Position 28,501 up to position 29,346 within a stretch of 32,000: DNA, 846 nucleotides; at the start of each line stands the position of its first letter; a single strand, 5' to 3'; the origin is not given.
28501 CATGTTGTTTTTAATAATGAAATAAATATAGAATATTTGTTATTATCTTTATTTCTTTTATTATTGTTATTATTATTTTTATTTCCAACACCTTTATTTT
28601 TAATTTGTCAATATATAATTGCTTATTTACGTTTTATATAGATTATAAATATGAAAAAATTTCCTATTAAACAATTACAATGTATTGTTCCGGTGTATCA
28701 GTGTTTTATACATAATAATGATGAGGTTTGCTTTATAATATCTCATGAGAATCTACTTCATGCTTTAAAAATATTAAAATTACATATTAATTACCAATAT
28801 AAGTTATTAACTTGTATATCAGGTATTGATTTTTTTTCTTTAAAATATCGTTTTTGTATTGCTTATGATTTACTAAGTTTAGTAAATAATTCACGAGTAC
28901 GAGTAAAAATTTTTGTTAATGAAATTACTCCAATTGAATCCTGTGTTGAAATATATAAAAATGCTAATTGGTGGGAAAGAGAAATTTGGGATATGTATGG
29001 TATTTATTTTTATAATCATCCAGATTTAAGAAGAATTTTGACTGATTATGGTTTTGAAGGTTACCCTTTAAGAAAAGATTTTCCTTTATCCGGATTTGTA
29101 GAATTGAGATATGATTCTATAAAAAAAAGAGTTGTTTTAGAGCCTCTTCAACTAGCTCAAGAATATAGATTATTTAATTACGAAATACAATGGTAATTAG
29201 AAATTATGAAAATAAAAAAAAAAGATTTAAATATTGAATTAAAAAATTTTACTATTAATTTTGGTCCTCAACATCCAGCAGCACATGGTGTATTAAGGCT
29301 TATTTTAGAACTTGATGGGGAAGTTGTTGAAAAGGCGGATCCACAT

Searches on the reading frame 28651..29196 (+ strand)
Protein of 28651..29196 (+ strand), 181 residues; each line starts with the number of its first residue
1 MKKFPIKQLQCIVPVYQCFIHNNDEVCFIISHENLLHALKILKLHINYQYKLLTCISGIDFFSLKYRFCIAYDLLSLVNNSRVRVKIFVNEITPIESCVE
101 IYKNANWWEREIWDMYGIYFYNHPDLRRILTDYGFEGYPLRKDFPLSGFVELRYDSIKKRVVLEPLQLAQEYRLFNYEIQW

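Call 32: search_protein_families(library=pfam, proteins=[window:28651-29196:+], max_evalue=0.1)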
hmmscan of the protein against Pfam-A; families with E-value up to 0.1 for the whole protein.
window:28651-29196:+ (181 aa): 1 family
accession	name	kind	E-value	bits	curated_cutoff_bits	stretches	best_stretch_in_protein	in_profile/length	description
PF00329.25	Complex1_30kDa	-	2.4e-39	135.2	22.5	1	30-149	3-123/124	Respiratory-chain NADH dehydrogenase, 30 Kd subunit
